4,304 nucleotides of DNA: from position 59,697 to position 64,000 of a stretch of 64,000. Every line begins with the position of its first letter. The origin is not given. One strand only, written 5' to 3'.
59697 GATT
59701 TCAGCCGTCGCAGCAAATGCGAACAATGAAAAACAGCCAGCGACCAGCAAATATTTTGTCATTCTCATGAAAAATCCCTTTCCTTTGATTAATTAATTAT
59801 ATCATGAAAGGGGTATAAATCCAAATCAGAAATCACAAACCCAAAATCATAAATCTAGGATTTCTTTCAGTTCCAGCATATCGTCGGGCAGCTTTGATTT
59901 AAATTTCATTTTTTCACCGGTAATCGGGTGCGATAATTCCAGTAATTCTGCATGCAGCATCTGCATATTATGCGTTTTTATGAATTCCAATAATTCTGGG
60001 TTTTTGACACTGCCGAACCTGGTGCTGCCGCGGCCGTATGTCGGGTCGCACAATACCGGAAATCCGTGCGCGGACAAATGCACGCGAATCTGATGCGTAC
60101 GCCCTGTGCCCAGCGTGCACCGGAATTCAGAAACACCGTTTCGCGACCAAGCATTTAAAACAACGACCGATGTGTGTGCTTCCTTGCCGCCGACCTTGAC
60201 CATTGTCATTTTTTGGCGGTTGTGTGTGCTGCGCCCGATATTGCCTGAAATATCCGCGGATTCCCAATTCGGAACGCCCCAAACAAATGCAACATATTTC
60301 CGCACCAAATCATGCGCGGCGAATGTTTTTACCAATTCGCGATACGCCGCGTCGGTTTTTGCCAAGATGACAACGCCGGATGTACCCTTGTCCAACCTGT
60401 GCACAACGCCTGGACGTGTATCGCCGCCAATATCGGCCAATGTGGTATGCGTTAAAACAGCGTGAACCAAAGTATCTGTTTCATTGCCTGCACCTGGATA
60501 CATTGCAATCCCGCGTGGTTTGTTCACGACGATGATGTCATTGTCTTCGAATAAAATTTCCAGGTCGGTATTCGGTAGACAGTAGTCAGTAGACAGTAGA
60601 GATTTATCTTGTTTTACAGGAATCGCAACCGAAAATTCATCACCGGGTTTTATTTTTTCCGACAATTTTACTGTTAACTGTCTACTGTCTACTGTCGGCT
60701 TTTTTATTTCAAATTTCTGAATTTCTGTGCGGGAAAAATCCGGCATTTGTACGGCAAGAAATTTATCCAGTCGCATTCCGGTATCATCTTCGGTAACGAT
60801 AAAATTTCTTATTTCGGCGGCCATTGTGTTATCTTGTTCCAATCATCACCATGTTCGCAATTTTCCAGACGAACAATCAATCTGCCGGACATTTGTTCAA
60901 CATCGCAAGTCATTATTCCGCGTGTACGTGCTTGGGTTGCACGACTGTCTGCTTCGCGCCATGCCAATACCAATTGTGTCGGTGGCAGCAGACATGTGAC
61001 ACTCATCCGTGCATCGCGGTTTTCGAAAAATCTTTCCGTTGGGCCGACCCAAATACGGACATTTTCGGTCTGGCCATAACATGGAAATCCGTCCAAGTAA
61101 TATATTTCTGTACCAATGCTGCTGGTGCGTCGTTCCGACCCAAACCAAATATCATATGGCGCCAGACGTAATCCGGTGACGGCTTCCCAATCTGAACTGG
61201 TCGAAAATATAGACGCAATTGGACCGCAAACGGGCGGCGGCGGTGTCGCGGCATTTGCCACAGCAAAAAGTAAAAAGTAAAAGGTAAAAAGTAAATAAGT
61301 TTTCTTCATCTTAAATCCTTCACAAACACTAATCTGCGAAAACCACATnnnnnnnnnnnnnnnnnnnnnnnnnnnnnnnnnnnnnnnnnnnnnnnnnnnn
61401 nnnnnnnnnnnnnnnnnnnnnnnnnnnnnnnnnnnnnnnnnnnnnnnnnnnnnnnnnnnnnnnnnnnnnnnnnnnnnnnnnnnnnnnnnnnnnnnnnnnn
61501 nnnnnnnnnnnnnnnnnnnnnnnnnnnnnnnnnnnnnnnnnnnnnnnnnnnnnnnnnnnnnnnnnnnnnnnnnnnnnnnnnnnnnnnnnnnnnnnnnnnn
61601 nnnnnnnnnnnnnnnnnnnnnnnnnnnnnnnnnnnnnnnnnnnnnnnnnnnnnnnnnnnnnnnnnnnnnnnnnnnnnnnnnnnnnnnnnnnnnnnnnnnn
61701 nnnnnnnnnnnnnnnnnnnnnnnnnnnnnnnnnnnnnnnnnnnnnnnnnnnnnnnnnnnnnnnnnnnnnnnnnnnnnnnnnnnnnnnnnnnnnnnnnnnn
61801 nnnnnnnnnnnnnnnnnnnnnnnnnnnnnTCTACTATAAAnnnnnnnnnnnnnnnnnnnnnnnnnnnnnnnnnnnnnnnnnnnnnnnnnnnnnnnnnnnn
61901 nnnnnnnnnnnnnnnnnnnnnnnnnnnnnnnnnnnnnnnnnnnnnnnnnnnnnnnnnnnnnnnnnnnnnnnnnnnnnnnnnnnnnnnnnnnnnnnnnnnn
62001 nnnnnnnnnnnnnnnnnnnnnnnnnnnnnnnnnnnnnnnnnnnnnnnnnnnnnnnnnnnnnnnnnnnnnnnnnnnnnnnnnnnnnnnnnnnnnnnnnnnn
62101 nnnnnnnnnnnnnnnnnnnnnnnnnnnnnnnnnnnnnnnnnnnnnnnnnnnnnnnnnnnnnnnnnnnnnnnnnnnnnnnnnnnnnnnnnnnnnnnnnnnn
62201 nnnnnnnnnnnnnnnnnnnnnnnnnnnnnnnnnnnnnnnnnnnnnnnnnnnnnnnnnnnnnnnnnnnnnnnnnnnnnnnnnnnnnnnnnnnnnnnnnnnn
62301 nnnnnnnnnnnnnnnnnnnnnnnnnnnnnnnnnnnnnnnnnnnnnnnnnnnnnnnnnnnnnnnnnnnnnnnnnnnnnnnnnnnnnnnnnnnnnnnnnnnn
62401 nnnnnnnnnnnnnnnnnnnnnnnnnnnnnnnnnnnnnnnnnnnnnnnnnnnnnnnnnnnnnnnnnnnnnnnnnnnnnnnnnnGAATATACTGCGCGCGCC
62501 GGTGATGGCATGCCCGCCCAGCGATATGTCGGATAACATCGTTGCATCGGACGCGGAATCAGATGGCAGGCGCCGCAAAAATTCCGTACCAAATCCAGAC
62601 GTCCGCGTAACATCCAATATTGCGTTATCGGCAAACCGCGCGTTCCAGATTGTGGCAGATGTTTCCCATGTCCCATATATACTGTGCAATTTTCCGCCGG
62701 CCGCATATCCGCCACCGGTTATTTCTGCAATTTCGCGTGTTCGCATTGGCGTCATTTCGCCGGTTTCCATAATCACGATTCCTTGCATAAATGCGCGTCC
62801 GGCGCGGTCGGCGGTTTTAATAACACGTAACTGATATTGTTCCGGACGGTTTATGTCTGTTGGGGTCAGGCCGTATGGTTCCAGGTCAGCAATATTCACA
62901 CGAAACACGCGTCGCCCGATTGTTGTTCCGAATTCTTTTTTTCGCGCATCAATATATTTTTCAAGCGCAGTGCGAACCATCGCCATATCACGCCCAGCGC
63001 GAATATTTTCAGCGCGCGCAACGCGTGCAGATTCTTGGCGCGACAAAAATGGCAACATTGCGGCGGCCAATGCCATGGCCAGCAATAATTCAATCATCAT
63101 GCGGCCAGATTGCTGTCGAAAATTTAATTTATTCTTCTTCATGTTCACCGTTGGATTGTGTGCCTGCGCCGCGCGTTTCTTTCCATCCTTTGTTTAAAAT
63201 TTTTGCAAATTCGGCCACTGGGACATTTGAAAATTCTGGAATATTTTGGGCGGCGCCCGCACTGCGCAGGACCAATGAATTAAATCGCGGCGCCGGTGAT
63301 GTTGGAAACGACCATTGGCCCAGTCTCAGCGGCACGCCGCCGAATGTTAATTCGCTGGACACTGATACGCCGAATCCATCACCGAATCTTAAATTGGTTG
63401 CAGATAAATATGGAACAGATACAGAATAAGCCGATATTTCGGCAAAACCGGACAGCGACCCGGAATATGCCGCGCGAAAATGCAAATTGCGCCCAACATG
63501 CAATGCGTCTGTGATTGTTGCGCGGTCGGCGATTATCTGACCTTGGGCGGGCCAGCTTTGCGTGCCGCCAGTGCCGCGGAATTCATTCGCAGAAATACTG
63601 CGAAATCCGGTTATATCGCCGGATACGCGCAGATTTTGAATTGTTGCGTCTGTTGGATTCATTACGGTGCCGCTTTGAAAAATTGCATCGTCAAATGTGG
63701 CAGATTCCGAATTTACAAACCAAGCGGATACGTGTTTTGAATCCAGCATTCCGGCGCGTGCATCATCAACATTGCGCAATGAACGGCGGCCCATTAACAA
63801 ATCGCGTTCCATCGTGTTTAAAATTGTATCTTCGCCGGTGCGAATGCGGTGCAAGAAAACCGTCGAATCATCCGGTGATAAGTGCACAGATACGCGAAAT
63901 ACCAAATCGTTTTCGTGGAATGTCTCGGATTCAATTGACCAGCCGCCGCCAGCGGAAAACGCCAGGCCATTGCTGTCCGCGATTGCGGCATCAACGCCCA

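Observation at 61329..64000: Prepilin-type large protein with Ser/Thr/Gly-rich partner and zinc-ribbon DUF3426 protein at the window edge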

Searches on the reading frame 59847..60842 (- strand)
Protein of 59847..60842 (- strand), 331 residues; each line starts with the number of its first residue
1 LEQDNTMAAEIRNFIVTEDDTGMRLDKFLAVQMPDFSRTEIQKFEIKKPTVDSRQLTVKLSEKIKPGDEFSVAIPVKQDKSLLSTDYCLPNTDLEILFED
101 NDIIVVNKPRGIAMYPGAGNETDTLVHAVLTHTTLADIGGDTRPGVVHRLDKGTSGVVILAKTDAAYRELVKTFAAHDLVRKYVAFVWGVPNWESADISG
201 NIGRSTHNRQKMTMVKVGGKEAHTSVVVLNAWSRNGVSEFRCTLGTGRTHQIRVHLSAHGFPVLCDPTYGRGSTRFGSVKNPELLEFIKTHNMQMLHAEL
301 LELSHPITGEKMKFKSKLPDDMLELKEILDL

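Call 4: search_protein_families(library=pfam, proteins=[window:59847-60842:-], max_evalue=1)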
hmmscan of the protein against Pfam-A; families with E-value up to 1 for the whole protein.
window:59847-60842:- (331 aa): 2 families
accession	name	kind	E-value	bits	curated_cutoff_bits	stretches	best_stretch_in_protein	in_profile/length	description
PF00849.27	PseudoU_synth_2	-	3.8e-29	102.3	26.8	1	102-258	1-152/152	RNA pseudouridylate synthase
PF01479.30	S4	-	0.063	13.5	22.8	1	23-43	1-21/48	S4 domain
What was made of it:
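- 59847..60824 (-): g6, an RluD-type pseudouridine synthase. It is the last gene of the conserved block and overlaps g5 by 16 nt. Pfam PseudoU_synth_2, E 3.8e-29 (call 4).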

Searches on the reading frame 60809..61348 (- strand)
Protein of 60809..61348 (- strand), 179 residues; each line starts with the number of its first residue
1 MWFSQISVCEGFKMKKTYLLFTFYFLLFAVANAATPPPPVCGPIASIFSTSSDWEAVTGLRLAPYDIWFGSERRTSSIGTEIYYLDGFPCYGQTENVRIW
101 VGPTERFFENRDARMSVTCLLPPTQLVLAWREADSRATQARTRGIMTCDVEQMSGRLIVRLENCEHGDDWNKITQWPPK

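Call 4: search_protein_families(library=pfam, proteins=[window:60809-61348:-], max_evalue=1)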
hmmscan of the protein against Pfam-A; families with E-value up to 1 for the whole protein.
window:60809-61348:- (179 aa): 0 families

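Call 26: search_protein_families(library=ncbifam, proteins=[window:60809-61348:-], max_evalue=10)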
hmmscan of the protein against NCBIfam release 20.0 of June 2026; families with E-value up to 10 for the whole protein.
window:60809-61348:- (179 aa): 0 families

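Call 59: search_protein_families(library=pfam, proteins=[window:60809-61309:-], max_evalue=1)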
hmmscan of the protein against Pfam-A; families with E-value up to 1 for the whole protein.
window:60809-61309:- (166 aa): 0 families
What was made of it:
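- On Type IV pilin-like proteins (class III signal): The window proteins give no hit (calls 4, 26, 59).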

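Call 112: search_solved_structures(query=A8, max_evalue=10, show_alignments=0)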
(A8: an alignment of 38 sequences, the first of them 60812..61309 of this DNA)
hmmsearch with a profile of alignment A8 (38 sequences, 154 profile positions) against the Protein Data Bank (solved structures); distinct sequences matched with E-value up to 10: 2.
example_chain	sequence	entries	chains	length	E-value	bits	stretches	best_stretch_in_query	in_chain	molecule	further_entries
2d86_A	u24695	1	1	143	0.85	12.5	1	93-145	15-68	Vav-3 protein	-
9kep_D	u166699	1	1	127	1.4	11.8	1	32-82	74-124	NM57-scFv heavy chain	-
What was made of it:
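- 60809..61309 (-): g5, a 166-aa secreted protein with four invariant Cys and an FPCYG motif. It has no known family. Pfam, NCBIfam and PDB profile searches found nothing (calls 4, 26, 59, 112).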

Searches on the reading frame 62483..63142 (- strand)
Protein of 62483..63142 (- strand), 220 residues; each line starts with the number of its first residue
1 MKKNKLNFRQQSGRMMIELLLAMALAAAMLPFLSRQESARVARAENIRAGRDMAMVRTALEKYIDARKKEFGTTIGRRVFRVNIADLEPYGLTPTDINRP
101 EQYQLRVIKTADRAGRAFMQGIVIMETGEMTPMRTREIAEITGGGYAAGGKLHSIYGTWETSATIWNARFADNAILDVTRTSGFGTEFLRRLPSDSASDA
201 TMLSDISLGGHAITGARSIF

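Call 105: predict_structure(alignment_id=A7)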
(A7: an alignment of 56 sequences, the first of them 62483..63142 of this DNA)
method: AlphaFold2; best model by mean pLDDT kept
length: 220 residues; sequences in the alignment: 56
mean_pLDDT: 78.8   pTM: 0.65
mean pLDDT of the five models: 78.8, 78.6, 78.2, 76.9, 75.8
residues with pLDDT >= 90: 53; 70-90: 113; 50-70: 49; < 50: 5
segments of 3 or more residues with pLDDT < 50: 1-4
pLDDT, mean of each block of 10 residues (from residue 1): 49 79 92 92 90 91 87 80 90 81 88 72 85 87 84 83 79 86 59 64 57 57
secondary structure, 60 per line:
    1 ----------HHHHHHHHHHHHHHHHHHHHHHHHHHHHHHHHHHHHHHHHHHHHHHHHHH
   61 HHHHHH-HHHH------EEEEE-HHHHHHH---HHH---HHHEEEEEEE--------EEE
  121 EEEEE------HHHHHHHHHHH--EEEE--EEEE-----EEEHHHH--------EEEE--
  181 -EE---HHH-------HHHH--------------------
elements in order: H11-66 H68-71 E78-82 H84-90 E103-109 E118-125 H132-142 E145-148 E151-154 E160-162 H163-166 E175-178 H197-200
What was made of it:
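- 63038..63142 (-): Class III (prepilin-type) signal of g3: a 13-residue basic leader ending in Gly, then RMMIE (E+5) and the hydrophobic first half of alpha1. AlphaFold2 predicts a helix over residues 11-66 with pLDDT about 90 (call 105).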

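Call 107: fold_search(model_id=the predicted structure, library=pdb)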
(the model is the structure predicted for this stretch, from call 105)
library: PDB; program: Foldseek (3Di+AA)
matches with E <= 10: 122; with E <= 0.001: 0
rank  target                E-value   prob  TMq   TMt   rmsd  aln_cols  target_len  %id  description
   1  8bo9_C                2.9e-01  0.41  0.26  0.31   5.1       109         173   12  NanoLuc-D9R/H57A/K89R mutant complexed with azacoelenterazine bound in intra-barrel catalytic site (released 2023-09-27)
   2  4fzl_A                5.6e-01  0.08  0.17  0.16  14.4       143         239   10  High resolution structure of truncated bacteriocin syringacin M from Pseudomonas syringae pv. tomato DC3000 (released 2012-10-03)
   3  7wzf                  5.6e-01  0.07  0.13  0.12  14.6       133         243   11  Structural and mechanism analysis of YunM (released 2023-02-22)
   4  7apk_E                7.1e-01  0.11  0.14  0.07  15.1       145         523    9  Structure of the human THO - UAP56 complex (released 2020-12-16)
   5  7znk_E                7.1e-01  0.11  0.14  0.07  15.1       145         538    9  Structure of an endogenous human TREX complex bound to mRNA (released 2023-05-03)
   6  7znl_E                7.5e-01  0.12  0.14  0.07  13.5       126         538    9  Structure of the human TREX core THO-UAP56 complex (released 2023-05-17)
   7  2xtr_A                1.2e+00  0.04  0.14  0.12  14.4       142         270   10  Structure of the P176A Colicin M mutant from E. coli (released 2010-12-22)
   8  8jc1_A                1.2e+00  0.03  0.11  0.10  11.7        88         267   17  Crystal structure of Pectocin M1 from Pectobacterium carotovorum (released 2024-09-04)
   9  4n59_A                1.2e+00  0.02  0.13  0.12  13.1       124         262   13  The Crystal Structure of Pectocin M2 at 2.3 Angstroms (released 2014-06-04)
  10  7ui9_q                1.6e+00  0.09  0.15  0.07  13.0        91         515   13  Core Mediator-PICearly (Copy A) (released 2023-02-15)
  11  7apk_e                1.6e+00  0.08  0.14  0.07  13.5       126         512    9  Structure of the human THO - UAP56 complex (released 2020-12-16)
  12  7znk_e                1.6e+00  0.08  0.14  0.07  13.5       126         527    9  Structure of an endogenous human TREX complex bound to mRNA (released 2023-05-03)
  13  7znl_e                1.6e+00  0.08  0.14  0.07  13.5       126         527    9  Structure of the human TREX core THO-UAP56 complex (released 2023-05-17)
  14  7snx_A                1.7e+00  0.12  0.24  0.30   5.4       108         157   10  1.70A Resolution Structure of NanoBiT Complementation Reporter Complex of LgBit and SmBiT Subunits (released 2022-11-16)
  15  8ain_B                1.8e+00  0.05  0.13  0.22  11.7        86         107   13  MCUGI SAUNG complex (released 2023-06-21)
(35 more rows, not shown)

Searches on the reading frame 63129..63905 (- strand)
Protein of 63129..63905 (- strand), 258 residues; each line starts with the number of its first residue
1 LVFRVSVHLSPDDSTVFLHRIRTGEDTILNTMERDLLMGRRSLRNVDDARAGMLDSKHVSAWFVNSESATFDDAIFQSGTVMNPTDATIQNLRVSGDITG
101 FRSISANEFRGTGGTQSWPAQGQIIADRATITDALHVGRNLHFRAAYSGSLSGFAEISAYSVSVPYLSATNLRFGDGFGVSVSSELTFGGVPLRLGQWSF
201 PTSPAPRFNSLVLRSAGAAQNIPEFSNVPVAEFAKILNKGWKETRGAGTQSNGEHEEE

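Call 4: search_protein_families(library=pfam, proteins=[window:63129-63905:-], max_evalue=1)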
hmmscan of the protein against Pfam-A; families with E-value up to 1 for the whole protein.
window:63129-63905:- (258 aa): 2 families
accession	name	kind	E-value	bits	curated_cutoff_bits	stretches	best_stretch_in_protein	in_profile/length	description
PF21048.2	Rad26-like_N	-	0.16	12.2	27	1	195-214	21-40/50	Rad26-like, N-terminal domain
PF09931.15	Phage_phiJL001_Gp84_N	-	0.2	12.2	26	1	19-84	54-118/160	Baseplate hub protein, N-terminal attachment domain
